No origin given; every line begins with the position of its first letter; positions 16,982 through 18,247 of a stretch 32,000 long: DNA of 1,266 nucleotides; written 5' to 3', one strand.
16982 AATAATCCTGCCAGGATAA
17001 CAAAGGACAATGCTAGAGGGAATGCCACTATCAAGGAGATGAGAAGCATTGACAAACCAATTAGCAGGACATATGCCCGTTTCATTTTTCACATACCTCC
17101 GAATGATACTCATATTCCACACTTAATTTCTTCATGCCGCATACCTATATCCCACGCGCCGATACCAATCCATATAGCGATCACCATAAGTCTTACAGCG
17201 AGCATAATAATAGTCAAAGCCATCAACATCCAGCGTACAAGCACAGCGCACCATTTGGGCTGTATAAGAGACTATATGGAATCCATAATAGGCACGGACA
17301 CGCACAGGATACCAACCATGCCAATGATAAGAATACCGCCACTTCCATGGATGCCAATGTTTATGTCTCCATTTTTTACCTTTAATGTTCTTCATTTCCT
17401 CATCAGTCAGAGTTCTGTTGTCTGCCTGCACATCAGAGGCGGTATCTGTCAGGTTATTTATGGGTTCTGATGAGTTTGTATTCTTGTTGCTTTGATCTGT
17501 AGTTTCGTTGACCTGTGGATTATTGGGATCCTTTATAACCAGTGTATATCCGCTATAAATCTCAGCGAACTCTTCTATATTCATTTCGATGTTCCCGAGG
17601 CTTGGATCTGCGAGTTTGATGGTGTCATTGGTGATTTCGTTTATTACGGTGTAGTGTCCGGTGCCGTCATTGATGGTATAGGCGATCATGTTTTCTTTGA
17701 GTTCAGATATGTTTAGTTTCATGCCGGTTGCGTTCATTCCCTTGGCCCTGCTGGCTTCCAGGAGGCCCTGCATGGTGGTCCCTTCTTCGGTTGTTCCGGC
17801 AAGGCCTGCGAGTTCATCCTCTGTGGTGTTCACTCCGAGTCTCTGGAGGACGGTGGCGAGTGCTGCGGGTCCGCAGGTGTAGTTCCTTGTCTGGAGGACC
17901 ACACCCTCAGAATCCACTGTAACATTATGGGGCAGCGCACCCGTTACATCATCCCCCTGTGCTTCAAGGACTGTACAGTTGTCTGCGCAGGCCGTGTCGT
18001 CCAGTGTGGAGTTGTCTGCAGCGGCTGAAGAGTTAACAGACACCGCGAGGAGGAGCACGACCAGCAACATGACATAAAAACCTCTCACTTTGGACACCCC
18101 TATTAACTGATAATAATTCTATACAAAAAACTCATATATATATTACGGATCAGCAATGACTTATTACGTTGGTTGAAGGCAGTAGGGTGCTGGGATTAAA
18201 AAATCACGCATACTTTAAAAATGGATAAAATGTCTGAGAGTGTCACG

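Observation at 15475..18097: Candidate polymorphic toxin/archaeocin-immunity locus: secreted C39-like peptidase with exchangeable C-terminal tails plus a downstream orphan tail-immunity module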

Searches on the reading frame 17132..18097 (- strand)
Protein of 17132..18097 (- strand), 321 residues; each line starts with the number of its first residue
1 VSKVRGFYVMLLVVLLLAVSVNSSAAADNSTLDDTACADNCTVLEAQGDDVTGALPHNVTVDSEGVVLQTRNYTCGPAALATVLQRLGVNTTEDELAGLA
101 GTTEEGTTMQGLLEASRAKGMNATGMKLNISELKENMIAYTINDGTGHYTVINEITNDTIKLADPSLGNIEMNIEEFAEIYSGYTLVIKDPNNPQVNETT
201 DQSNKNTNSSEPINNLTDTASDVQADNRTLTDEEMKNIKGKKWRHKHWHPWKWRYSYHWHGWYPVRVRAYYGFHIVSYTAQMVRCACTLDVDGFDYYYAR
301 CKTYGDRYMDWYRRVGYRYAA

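Call 5: search_protein_families(library=pfam, proteins=[window:17132-18097:-], max_evalue=1)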
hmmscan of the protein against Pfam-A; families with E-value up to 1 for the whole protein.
window:17132-18097:- (321 aa): 4 families
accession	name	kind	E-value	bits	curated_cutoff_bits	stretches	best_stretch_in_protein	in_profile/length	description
PF03412.21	Peptidase_C39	-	4.5e-34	117.6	22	1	66-192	4-132/133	Peptidase C39 family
PF13529.12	Peptidase_C39_2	-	0.00015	22.8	24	1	69-127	8-64/143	Peptidase_C39 like family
PF11814.14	DUF3335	-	0.03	14.2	25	1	69-96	6-33/206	Peptidase_C39 like family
PF24749.2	DUF7695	-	0.4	10.9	25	1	278-309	20-52/58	Domain of unknown function (DUF7695)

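Call 6: find_homologous_proteins(query=window:17132-18097:-, max_evalue=0.001)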
Query window:17132-18097:- (321 aa): 80 proteins with E <= 0.001 among 4783 candidates.
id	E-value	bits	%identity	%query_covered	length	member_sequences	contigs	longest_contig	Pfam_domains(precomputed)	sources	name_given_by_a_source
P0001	6.5e-199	678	92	99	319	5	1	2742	PF13529.14,PF03412.22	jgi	-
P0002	7.5e-195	665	94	97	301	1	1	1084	PF03412.22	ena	-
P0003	1.7e-193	660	91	99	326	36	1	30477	PF13529.14,PF03412.22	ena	-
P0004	1.4e-143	496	95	76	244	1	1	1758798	PF13529.14,PF03412.22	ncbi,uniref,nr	ncbi:C39 family peptidase [Methanothermobacter thermautotrophicus]|uniref:C39 family peptidase n=1 T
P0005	8.1e-138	477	81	86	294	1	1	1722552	PF13529.14,PF03412.22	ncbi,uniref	ncbi:C39 family peptidase [Methanothermobacter sp. KEPCO 2]|uniref:C39 family peptidase n=1 Tax=Meth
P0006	1.9e-132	460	81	85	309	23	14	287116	PF03412.22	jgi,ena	-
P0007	7.9e-131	454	81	83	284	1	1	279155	PF13529.14,PF03412.22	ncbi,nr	ncbi:MAG: cysteine peptidase family C39 domain-containing protein [Methanothermobacter wolfeii]|nr:c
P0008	6.8e-122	425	95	66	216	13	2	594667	PF13529.14,PF03412.22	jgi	-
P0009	1.3e-119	417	80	80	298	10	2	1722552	PF13529.14,PF03412.22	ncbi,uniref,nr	ncbi:C39 family peptidase [Methanothermobacter sp. KEPCO 2]|uniref:C39 family peptidase n=1 Tax=Meth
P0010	4.6e-118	412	75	82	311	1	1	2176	PF13529.14,PF03412.22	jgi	-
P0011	7.9e-106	372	89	64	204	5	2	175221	PF03412.22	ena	-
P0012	4.9e-104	366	95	58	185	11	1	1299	PF13529.14,PF03412.22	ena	-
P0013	1.3e-96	342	66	79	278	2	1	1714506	PF13529.14,PF03412.22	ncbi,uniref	ncbi:C39 family peptidase [Methanothermobacter thermautotrophicus]|uniref:C39 family peptidase n=1 T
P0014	3.5e-82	294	78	56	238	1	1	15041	PF13529.14,PF03412.22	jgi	-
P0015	4.8e-72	261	56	74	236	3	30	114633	PF03412.22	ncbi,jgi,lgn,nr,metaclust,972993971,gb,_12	ncbi:MAG TPA: C39 family peptidase [Methanobacteriales archaeon]|jgi:Predicted double-glycine peptid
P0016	2.4e-71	259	51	76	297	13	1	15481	PF13529.14,PF03412.22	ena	-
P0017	4.7e-71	258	53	79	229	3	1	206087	PF13529.14,PF03412.22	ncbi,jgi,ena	-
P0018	9.7e-70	253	49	84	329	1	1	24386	PF03412.22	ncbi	-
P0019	6.7e-64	234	49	97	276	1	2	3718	PF13529.14,PF03412.22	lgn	-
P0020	4.8e-63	231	49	76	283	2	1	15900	PF03412.22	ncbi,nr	ncbi:MAG: C39 family peptidase [Euryarchaeota archaeon]|nr:C39 family peptidase [Euryarchaeota archa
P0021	9.9e-63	230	46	82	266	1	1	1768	PF03412.22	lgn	-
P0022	1.6e-62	230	45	84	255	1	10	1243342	PF13529.14,PF03412.22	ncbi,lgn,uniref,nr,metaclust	ncbi:peptidase C39 bacteriocin processing [Methanothermus fervidus DSM 2088]|uniref:Peptidase C39 ba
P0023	1.9e-61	226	50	72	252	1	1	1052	PF13529.14,PF03412.22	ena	-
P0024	1.6e-59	220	47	79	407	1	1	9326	PF03412.22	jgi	-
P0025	3.1e-58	216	59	55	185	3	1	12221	PF13529.14,PF03412.22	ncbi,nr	ncbi:MAG: C39 family peptidase, partial [Methanobacteriaceae archaeon]|nr:C39 family peptidase [Meth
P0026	2.2e-55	206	48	69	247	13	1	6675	PF13529.14,PF03412.22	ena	-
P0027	8.5e-54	201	49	71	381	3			PF03412.22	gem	-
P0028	3.9e-53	199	40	79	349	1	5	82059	PF03412.22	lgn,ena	-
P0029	1.1e-52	197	49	72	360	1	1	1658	PF03412.22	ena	-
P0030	5.0e-52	195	48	66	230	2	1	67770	PF03412.22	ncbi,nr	ncbi:MAG: C39 family peptidase [Euryarchaeota archaeon]|nr:C39 family peptidase [Euryarchaeota archa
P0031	7.8e-52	195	52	61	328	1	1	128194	PF03412.22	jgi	jgi:predicted double-glycine peptidase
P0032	7.9e-52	195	49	64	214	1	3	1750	PF13529.14,PF03412.22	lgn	-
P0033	8.6e-52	195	45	74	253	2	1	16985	PF13529.14,PF03412.22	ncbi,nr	ncbi:MAG: C39 family peptidase [Euryarchaeota archaeon]|nr:C39 family peptidase [Euryarchaeota archa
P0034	3.0e-48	183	49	67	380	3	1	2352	PF03412.22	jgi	-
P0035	1.2e-47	181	54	54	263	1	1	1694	PF03412.22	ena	-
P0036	1.2e-47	181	41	94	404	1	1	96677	PF03412.22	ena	-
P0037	1.2e-47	181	39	82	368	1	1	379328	PF03412.22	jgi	jgi:predicted double-glycine peptidase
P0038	2.1e-47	180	46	62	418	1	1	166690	PF03412.22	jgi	jgi:predicted double-glycine peptidase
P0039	4.5e-47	179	44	64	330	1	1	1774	PF03412.22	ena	-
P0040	5.1e-47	179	49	64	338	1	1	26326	PF03412.22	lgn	-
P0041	8.4e-47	178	54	57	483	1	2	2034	PF03412.22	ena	-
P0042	4.1e-46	176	55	54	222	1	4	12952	PF11814.15,PF03412.22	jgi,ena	-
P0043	5.1e-46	176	54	55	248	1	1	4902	PF03412.22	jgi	-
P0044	6.5e-46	175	44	79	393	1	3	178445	PF03412.22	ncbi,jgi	ncbi:MAG: C39 family peptidase [Methanobacterium sp.]|jgi:predicted double-glycine peptidase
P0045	1.3e-45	174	45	71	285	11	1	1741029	PF13529.14,PF03412.22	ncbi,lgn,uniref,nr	ncbi:peptidase C39 [Methanothermobacter sp. KEPCO-1]|uniref:C39 family peptidase n=1 Tax=Methanother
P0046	3.1e-45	173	43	73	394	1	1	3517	PF03412.22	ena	-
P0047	4.1e-45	173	48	69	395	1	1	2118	PF03412.22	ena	-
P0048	4.9e-45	172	70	41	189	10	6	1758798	PF03412.22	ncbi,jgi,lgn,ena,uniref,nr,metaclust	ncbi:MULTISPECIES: cysteine peptidase family C39 domain-containing protein [Methanothermobacter]|jgi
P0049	6.6e-45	172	54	55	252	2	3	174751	PF03412.22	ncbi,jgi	ncbi:MAG: C39 family peptidase [Methanobacterium sp.]|jgi:predicted double-glycine peptidase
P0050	1.8e-44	170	50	55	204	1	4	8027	PF03412.22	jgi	-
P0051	3.7e-44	169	48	65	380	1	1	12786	PF03412.22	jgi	jgi:predicted double-glycine peptidase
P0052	3.9e-44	169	41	77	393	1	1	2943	PF03412.22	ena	-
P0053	5.1e-44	169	52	54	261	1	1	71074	PF13529.14,PF03412.22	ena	-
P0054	6.2e-44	169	50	55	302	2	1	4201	PF13529.14,PF03412.22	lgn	-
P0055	3.6e-42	163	55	45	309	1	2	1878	PF26549.1,PF03412.22,PF07676.19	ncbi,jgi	ncbi:MAG: cysteine peptidase family C39 domain-containing protein [Methanobacteriaceae archaeon]|jgi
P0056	1.0e-41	161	49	58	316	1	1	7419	PF13529.14,PF03412.22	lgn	-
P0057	1.5e-41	161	52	55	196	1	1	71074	PF03412.22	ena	-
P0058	1.5e-41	161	56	42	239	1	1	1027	PF03412.22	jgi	-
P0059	1.6e-41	161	42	55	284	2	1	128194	PF03412.22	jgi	jgi:predicted double-glycine peptidase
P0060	2.0e-41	160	50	54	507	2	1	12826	PF03412.22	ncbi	ncbi:MAG: C39 family peptidase [Methanobacteriaceae archaeon]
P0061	2.1e-41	160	49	56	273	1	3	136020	PF03412.22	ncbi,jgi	ncbi:MAG: C39 family peptidase [Methanobacterium sp.]|jgi:predicted double-glycine peptidase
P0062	2.7e-41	160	46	67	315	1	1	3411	PF13529.14,PF03412.22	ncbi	-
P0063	2.9e-41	160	49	59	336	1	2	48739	PF03412.22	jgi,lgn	jgi:uncharacterized protein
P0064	4.1e-41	159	50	54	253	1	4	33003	PF03412.22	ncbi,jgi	ncbi:MAG: C39 family peptidase [Methanobacterium sp.]|jgi:predicted double-glycine peptidase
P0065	5.9e-41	159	46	55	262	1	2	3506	PF03412.22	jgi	-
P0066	9.5e-41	158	51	54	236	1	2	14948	PF03412.22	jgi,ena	-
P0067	5.1e-40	156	46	57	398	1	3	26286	PF03412.22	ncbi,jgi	ncbi:MAG: C39 family peptidase [Methanobacteriaceae archaeon]|jgi:predicted double-glycine peptidase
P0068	1.0e-39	155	46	58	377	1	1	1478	PF03412.22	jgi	-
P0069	2.1e-39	154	53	54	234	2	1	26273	PF03412.22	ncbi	ncbi:MAG: C39 family peptidase [Methanobacteriaceae archaeon]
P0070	2.1e-39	154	48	56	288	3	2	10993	PF13529.14,PF03412.22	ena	-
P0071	4.2e-39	153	41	58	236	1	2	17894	PF13529.14,PF03412.22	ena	-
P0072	7.1e-39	152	57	40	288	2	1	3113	PF13529.14,PF03412.22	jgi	jgi:predicted double-glycine peptidase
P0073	2.0e-38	151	58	40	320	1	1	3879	PF13529.14,PF03412.22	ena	-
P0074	4.7e-38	149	47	55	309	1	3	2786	PF03412.22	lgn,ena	-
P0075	8.5e-38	149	51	49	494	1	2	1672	PF03412.22,PF07676.19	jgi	jgi:predicted double-glycine peptidase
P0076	1.9e-37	147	54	41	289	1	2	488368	PF13529.14,PF03412.22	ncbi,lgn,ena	-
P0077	7.9e-33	132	53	45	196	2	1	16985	PF03412.22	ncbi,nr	ncbi:MAG: hypothetical protein FJ150_04840 [Euryarchaeota archaeon]|nr:hypothetical protein [Euryarc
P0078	1.4e-31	128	42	66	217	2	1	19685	PF03412.22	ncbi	ncbi:MAG: hypothetical protein BME94_04505 [Methanobacteriales archaeon Met13]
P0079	2.8e-25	107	41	44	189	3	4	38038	PF03412.22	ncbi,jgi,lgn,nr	ncbi:MAG: hypothetical protein FJ150_01160 [Euryarchaeota archaeon]|nr:hypothetical protein [Euryarc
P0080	1.7e-19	88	33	65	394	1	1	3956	PF13529.14,PF03412.22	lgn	-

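Call 11: find_related_loci(query=A1, collection=genome_contigs, flank=5000)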
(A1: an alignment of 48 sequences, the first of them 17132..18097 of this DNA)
Query A1 (321 aa) in genome_contigs; peptide patterns used: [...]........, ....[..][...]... (x = any residue, [..] = any of these).
206 stretches matched a pattern; 103 encode a relative of the query (tblastn E <= 1e-3); the best 80 are kept; 76 distinct loci.
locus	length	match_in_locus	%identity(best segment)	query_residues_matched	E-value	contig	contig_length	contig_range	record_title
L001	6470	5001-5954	94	4-321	0e+0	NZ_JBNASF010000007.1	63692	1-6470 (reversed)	MAG: Methanothermobacter sp. isolate Kamch4336-1-MF-09 bin8_IDBA_re-assembly_contigs.fa-7, whole genome shotgun sequence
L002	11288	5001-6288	53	61-321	5e-84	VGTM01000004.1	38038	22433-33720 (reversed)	MAG: Methanobacteriota archaeon isolate K_DeepCast_300m_m2_256 K_DeepCast_300m_m2_256_Ga0194111_10000811, whole genome s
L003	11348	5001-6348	50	47-321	9e-82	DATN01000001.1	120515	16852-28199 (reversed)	MAG TPA_asm: Methanobacteriaceae archaeon UBA587 UBA587_contig_26, whole genome shotgun sequence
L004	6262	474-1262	48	30-285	1e-66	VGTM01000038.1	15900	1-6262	MAG: Methanobacteriota archaeon isolate K_DeepCast_300m_m2_256 K_DeepCast_300m_m2_256_Ga0194111_10004631, whole genome s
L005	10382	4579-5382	42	22-315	2e-61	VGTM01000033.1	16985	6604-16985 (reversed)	MAG: Methanobacteriota archaeon isolate K_DeepCast_300m_m2_256 K_DeepCast_300m_m2_256_Ga0194111_10004127, whole genome s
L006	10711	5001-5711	47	61-280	3e-60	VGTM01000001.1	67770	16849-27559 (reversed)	MAG: Methanobacteriota archaeon isolate K_DeepCast_300m_m2_256 K_DeepCast_300m_m2_256_Ga0194111_10000226, whole genome s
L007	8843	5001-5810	37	33-272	1e-49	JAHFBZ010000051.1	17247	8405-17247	MAG: Methanobacteriaceae archaeon isolate nzgw21 NODE_6170_length_17248_cov_3.001460, whole genome shotgun sequence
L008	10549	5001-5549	46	25-206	3e-47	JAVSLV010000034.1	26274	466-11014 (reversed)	MAG: Methanobacterium sp. isolate OMB003 c_000000000280, whole genome shotgun sequence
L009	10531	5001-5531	48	61-241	6e-47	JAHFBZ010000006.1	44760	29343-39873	MAG: Methanobacteriaceae archaeon isolate nzgw21 NODE_1075_length_44761_cov_3.497558, whole genome shotgun sequence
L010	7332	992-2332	43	34-253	4e-46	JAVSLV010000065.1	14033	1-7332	MAG: Methanobacterium sp. isolate OMB003 c_000000000557, whole genome shotgun sequence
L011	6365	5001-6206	51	32-243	3e-45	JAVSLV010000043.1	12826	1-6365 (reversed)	MAG: Methanobacterium sp. isolate OMB003 c_000000000593, whole genome shotgun sequence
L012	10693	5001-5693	40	62-258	8e-44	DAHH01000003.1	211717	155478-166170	MAG TPA_asm: Methanobacterium sp. UBA410 UBA410_contig_2, whole genome shotgun sequence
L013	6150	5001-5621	45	22-236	2e-43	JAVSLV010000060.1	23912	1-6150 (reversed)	MAG: Methanobacterium sp. isolate OMB003 c_000000000314, whole genome shotgun sequence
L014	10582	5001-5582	39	47-267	2e-41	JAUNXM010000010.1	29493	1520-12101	MAG: Methanobacterium sp. isolate S1R_St_49 NODE_635_length_29493_cov_6.115463, whole genome shotgun sequence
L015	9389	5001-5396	54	59-190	3e-41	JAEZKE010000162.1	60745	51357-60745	MAG: Methanobacteriota archaeon isolate OH_CDB_265 k127_594607, whole genome shotgun sequence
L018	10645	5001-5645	39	61-275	4e-39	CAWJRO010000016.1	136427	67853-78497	MAG: uncultured Methanobacteriaceae archaeon isolate MFD01299.bin.2.199 genome assembly, contig: contig_35859, whole gen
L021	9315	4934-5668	36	22-273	1e-37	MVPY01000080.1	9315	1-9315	MAG: Methanobacterium sp. PtaB.Bin024 A4E25_contig000080, whole genome shotgun sequence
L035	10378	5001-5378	48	64-189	3e-33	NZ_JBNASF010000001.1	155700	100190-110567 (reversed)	MAG: Methanothermobacter sp. isolate Kamch4336-1-MF-09 bin8_IDBA_re-assembly_contigs.fa-1, whole genome shotgun sequence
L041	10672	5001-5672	32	61-318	9e-30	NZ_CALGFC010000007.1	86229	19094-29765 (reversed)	MAG: uncultured Methanobrevibacter sp. isolate SRR3330209_bin.54_CONCOCT_v1.1_MAG ERZ724086.120, whole genome shotgun se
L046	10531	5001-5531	36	62-241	8e-26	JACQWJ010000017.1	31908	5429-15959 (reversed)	MAG: Candidatus Uhrbacteria bacterium isolate NC_groundwater_1486_Ag_S-0.65um_58_36 S_p65_S5_coassembly_k141_2283893, wh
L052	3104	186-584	41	66-193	6e-24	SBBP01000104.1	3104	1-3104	MAG: Candidatus Microgenomatus auricola isolate Bin_40 Hy_contig34891, whole genome shotgun sequence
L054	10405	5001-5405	41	60-188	1e-22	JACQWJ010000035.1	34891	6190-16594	MAG: Candidatus Uhrbacteria bacterium isolate NC_groundwater_1486_Ag_S-0.65um_58_36 S_p65_S5_coassembly_k141_5031341, wh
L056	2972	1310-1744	38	50-188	7e-21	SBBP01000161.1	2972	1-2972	MAG: Candidatus Microgenomatus auricola isolate Bin_40 Hy_contig899, whole genome shotgun sequence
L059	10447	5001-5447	32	64-202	4e-17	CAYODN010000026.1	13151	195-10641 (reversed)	MAG TPA_asm: uncultured Candidatus Peribacteria bacterium isolate SRP278314_co1_159 genome assembly, contig: NODE_5900_l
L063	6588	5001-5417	35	62-188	2e-15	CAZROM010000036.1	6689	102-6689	MAG TPA_asm: uncultured Candidatus Peribacteria bacterium isolate SRP278252_co1_824 genome assembly, contig: NODE_21955_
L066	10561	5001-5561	30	31-199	5e-15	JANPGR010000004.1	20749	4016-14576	MAG: Candidatus Nomurabacteria bacterium isolate VAR_69_metabat_317 VAR_69_k141_2743976, whole genome shotgun sequence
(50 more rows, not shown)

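Call 12: search_protein_families(library=ncbifam, proteins=[window:17132-18097:-], max_evalue=10)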
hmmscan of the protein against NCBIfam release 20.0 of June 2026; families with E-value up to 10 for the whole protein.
window:17132-18097:- (321 aa): 8 families
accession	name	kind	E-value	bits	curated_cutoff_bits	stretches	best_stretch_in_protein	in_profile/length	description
TIGR03796.1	NHLM_micro_ABC1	equivalog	1.7e-17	62.9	853.3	1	66-193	4-131/710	NHLP family bacteriocin export ABC transporter peptidase/permease/ATPase subunit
TIGR01193.1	bacteriocin_ABC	subfamily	6.6e-13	48.1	523.85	1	71-193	3-133/708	peptide cleavage/export ABC transporter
NF045998.1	cleave_ABC_plasm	equivalog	2.1e-11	42.8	500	1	104-207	38-146/673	Mbov_0121 family peptidase domain-containing ABC transporter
NF050078.1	pilus_FilB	exception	4.5e-10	39.3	475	1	63-196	60-205/277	putative pilus system C39 family peptidase FilB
NF058616.2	C39_FapD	equivalog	4.1e-08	32.8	330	1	66-198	45-188/224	fibril amyloid maturation endopeptidase FapD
NF033920.0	C39_PA2778_fam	equivalog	4.8e-06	26.2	150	1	71-132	11-73/255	PA2778 family cysteine peptidase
TIGR03375.1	type_I_sec_LssB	subfamily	0.0022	16.3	693.1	1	79-194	6-124/696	type I secretion system permease/ATPase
TIGR01846.1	type_I_sec_HlyB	subfamily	0.0062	14.9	725.55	1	79-191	4-116/694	type I secretion system permease/ATPase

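Call 13: find_encoding_contigs(protein=P0005, flank=6000, max_places=2)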
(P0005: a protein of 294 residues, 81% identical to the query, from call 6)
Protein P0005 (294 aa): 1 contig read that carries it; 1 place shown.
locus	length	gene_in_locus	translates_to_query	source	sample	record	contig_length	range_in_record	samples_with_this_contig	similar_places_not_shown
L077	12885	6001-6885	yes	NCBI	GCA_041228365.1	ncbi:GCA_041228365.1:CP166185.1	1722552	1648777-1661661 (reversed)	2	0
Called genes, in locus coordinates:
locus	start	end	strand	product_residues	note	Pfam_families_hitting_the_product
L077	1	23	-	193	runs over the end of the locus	PF00117:GATase, PF07722:Peptidase_C26 (weak)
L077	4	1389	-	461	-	PF04715:, PF00425:Chorismate_bind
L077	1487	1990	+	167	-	-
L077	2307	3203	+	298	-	PF03412:Peptidase_C39, PF13529:Peptidase_C39_2 (faint)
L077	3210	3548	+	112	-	-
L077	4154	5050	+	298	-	PF03412:Peptidase_C39, PF13529:Peptidase_C39_2 (faint)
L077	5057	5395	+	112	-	-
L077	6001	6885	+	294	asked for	PF03412:Peptidase_C39, PF13529:Peptidase_C39_2 (weak)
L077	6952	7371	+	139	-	-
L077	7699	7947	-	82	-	PF01455:HupF_HypC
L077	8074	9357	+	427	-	PF01134:GIDA (faint), PF01266:DAO (weak), PF07992:Pyr_redox_2, PF12831:FAD_oxidored (weak), PF13241:NAD_binding_7 (faint), PF13738:Pyr_redox_3, PF00070:Pyr_redox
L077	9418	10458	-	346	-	PF03033:Glyco_transf_28, PF13579:Glyco_trans_4_4 (weak), PF13692:Glyco_trans_1_4 (weak)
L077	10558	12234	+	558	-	PF03109:ABC1, PF00069:Pkinase (faint), PF27536:UbiB_helical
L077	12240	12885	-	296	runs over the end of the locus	-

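Call 14: find_encoding_contigs(protein=P0004, flank=6000, max_places=2)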
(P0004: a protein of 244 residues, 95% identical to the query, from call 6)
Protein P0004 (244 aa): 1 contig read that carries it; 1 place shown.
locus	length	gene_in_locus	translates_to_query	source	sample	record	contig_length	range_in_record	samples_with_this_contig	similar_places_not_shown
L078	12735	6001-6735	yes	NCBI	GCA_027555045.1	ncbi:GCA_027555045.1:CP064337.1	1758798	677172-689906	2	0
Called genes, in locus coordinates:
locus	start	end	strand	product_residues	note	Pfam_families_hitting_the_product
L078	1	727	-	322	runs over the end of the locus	PF00490:ALAD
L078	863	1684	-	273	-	PF13237:Fer4_10 (faint), PF00037:Fer4 (weak), PF12837:Fer4_6 (faint), PF12838:Fer4_7 (weak), PF00037:Fer4 (weak)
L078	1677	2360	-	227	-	PF00730:HhH-GPD, PF00633:HHH (weak)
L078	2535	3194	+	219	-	PF01987:AIM24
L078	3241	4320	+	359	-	PF01264:Chorismate_synt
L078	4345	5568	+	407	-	PF06738:ThrE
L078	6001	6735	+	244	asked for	PF03412:Peptidase_C39, PF13529:Peptidase_C39_2 (weak)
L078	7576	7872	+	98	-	-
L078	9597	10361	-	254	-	PF13483:Lactamase_B_3, PF12706:Lactamase_B_2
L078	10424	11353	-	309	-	PF09894:Connectase_N, PF25274:Connectase_C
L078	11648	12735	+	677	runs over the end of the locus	PF03190:Thioredox_DsbH, PF13098:Thioredoxin_2 (weak), PF13899:Thioredoxin_7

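Call 15: find_encoding_contigs(protein=P0013, flank=6000, max_places=2)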
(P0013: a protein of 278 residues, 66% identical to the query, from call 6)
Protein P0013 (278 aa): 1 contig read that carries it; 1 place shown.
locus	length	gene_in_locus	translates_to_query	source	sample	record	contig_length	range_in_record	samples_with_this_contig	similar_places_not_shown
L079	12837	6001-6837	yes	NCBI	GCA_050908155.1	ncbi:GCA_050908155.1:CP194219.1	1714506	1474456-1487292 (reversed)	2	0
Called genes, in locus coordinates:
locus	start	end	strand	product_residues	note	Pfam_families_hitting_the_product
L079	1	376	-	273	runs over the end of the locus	PF00290:Trp_syntA, PF00977:His_biosynth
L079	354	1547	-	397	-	PF00291:PALP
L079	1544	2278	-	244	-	PF00697:PRAI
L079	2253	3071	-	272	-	PF00218:IGPS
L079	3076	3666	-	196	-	PF00117:GATase, PF07722:Peptidase_C26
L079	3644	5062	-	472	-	PF04715:, PF00425:Chorismate_bind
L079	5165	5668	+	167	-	-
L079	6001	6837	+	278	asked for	PF03412:Peptidase_C39, PF13529:Peptidase_C39_2 (faint)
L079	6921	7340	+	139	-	-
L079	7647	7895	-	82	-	PF01455:HupF_HypC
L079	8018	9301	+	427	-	PF01134:GIDA (faint), PF07992:Pyr_redox_2, PF12831:FAD_oxidored (weak), PF13738:Pyr_redox_3, PF00070:Pyr_redox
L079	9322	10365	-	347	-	PF03033:Glyco_transf_28, PF13579:Glyco_trans_4_4 (weak), PF02350:Epimerase_2 (faint), PF00534:Glycos_transf_1 (weak), PF13692:Glyco_trans_1_4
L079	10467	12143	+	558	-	PF03109:ABC1, PF06176:WaaY (faint), PF27536:UbiB_helical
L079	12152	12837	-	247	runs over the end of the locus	-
